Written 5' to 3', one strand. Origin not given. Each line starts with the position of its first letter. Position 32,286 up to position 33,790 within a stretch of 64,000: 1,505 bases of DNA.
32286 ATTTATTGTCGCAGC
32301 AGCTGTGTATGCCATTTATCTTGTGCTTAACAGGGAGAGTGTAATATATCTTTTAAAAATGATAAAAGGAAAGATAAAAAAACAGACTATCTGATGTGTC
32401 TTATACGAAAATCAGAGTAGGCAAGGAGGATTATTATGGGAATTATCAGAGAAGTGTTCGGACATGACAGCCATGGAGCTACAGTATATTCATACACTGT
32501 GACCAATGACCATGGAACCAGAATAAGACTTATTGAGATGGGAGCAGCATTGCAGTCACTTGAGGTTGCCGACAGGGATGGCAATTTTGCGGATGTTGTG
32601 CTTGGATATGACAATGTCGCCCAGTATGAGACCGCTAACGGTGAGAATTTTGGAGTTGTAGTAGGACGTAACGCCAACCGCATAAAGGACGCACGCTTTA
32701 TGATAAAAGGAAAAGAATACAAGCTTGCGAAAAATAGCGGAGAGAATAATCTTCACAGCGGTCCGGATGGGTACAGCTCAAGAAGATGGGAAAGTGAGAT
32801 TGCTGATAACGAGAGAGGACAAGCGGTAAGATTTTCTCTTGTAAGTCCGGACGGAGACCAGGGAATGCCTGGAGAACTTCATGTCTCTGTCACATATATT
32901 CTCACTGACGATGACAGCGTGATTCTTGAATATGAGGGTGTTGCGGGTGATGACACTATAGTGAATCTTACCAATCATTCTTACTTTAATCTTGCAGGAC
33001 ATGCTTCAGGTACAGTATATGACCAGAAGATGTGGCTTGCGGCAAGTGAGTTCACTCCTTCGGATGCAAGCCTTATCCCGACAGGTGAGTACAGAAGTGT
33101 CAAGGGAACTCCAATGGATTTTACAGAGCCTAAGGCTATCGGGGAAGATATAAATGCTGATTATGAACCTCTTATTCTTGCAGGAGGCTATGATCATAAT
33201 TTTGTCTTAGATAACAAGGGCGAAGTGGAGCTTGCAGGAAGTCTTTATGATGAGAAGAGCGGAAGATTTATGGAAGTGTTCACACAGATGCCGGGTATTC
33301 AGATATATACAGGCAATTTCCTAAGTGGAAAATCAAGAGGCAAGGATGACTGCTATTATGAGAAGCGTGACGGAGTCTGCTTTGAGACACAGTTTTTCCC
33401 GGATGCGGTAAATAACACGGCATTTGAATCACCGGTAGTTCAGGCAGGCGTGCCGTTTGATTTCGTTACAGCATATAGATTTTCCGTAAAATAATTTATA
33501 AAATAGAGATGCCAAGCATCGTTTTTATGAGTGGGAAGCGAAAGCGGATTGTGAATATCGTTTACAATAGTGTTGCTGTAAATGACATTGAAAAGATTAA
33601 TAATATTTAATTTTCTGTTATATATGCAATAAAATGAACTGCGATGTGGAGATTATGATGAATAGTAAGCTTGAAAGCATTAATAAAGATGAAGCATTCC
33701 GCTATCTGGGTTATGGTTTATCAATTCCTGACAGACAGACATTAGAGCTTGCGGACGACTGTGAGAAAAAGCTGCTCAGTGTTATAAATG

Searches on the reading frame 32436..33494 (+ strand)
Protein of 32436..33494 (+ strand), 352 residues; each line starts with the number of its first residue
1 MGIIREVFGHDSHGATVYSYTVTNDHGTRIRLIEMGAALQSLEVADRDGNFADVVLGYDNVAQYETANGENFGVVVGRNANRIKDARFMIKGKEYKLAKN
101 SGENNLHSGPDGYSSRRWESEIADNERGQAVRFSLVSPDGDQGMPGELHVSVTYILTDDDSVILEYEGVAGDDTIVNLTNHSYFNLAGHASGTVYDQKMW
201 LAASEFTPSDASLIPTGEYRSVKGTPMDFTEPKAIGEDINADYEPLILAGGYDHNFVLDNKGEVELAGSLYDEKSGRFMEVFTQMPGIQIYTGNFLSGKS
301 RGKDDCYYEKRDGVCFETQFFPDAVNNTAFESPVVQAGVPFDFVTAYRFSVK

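Call 47: search_protein_families(library=pfam, proteins=[window:32436-33494:+])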
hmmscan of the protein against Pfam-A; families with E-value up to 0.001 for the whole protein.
window:32436-33494:+ (352 aa): 1 family
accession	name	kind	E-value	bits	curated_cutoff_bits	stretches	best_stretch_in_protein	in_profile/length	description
PF01263.26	Aldose_epim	-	3.8e-80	269.9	27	1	19-347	2-298/299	Aldose 1-epimerase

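Call 61: find_homologous_proteins(query=window:32436-33494:+, max_evalue=1e-80)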
Query window:32436-33494:+ (352 aa): 4430 proteins with E <= 1e-80 among 8000 candidates; the best 120 are listed.
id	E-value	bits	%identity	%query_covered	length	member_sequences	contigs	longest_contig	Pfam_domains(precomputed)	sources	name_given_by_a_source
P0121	8.9e-228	773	96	100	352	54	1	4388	PF01263.27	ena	-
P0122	3.4e-206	702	86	100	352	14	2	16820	PF01263.27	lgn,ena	-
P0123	8.6e-203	691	84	100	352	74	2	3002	PF01263.27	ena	-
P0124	5.2e-198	675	82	100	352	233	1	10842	PF01263.27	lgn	-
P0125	1.1e-194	664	82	100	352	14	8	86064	PF01263.27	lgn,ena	-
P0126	2.2e-174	598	73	100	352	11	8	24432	PF01263.27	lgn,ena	-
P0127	3.3e-173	594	73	100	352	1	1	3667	PF01263.27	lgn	-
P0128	7.8e-166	570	68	100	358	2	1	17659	PF01263.27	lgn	-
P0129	1.7e-156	539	68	99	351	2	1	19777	PF01263.27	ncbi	-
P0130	5.4e-149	514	64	99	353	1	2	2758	PF01263.27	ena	-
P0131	7.4e-145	501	64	100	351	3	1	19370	PF01263.27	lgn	-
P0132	1.8e-141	489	64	100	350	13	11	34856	PF01263.27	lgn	-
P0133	1.3e-139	483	62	100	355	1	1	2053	PF01263.27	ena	-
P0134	2.0e-138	479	60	100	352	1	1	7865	PF01263.27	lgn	-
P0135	2.1e-138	479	61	99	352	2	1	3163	PF01263.27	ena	-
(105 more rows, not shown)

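Call 62: find_encoding_contigs(protein=P0122, flank=1500, max_places=1)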
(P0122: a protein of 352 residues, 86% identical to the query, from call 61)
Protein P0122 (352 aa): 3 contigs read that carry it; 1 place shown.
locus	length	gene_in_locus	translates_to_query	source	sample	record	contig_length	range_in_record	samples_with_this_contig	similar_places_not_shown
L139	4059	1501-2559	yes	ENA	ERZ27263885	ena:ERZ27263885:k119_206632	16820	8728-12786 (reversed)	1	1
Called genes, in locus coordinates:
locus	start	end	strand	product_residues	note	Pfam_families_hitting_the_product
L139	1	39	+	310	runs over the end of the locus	PF01073:3Beta_HSD, PF01370:Epimerase, PF02719:Polysacc_synt_2 (faint), PF07993:NAD_binding_4 (faint), PF16363:GDP_Man_Dehyd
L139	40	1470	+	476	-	PF01943:Polysacc_synt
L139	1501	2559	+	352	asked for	PF01263:Aldose_epim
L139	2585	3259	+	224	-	-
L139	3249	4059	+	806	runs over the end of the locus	PF02574:S-methyl_trans, PF00809:Pterin_bind, PF02607:B12-binding_2, PF02310:B12-binding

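Call 63: find_encoding_contigs(protein=P0125, flank=1500, max_places=1)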
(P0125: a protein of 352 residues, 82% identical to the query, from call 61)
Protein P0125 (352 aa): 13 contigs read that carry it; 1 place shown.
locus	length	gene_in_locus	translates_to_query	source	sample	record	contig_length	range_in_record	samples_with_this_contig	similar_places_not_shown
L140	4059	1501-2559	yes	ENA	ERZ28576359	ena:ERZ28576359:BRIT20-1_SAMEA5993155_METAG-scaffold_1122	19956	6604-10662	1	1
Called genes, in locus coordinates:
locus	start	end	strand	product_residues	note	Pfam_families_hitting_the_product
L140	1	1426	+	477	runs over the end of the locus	PF01943:Polysacc_synt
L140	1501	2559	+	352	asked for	PF01263:Aldose_epim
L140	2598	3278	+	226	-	PF02965:Met_synt_B12 (weak)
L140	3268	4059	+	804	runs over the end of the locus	PF02574:S-methyl_trans, PF00809:Pterin_bind, PF02607:B12-binding_2, PF02310:B12-binding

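Call 64: find_encoding_contigs(protein=P0121, flank=1500, max_places=1)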
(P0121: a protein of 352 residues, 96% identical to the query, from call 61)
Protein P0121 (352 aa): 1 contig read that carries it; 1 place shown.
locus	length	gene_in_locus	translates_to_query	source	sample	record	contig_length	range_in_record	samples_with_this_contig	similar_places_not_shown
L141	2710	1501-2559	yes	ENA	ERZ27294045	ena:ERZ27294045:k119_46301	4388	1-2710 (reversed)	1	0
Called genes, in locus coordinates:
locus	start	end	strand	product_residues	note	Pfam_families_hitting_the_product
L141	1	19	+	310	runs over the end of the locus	PF01073:3Beta_HSD, PF01370:Epimerase, PF02719:Polysacc_synt_2 (faint), PF04321:RmlD_sub_bind (weak), PF07993:NAD_binding_4 (faint), PF16363:GDP_Man_Dehyd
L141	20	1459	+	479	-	PF01943:Polysacc_synt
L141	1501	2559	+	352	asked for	PF01263:Aldose_epim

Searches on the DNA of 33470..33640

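Call 80: search_rna_families(source=window, start=33470, end=33640, threshold=evalue, max_evalue=10, show_alignments=2)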
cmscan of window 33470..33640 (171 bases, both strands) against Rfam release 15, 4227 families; matches with E-value up to 10: 1.
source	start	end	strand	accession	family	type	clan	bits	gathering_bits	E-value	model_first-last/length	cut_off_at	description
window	33470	33531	-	RF00064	HgcG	Gene; snRNA; snoRNA; HACA-box;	-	8.7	77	1.5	1-60/276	3'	HgcG RNA (Pab40)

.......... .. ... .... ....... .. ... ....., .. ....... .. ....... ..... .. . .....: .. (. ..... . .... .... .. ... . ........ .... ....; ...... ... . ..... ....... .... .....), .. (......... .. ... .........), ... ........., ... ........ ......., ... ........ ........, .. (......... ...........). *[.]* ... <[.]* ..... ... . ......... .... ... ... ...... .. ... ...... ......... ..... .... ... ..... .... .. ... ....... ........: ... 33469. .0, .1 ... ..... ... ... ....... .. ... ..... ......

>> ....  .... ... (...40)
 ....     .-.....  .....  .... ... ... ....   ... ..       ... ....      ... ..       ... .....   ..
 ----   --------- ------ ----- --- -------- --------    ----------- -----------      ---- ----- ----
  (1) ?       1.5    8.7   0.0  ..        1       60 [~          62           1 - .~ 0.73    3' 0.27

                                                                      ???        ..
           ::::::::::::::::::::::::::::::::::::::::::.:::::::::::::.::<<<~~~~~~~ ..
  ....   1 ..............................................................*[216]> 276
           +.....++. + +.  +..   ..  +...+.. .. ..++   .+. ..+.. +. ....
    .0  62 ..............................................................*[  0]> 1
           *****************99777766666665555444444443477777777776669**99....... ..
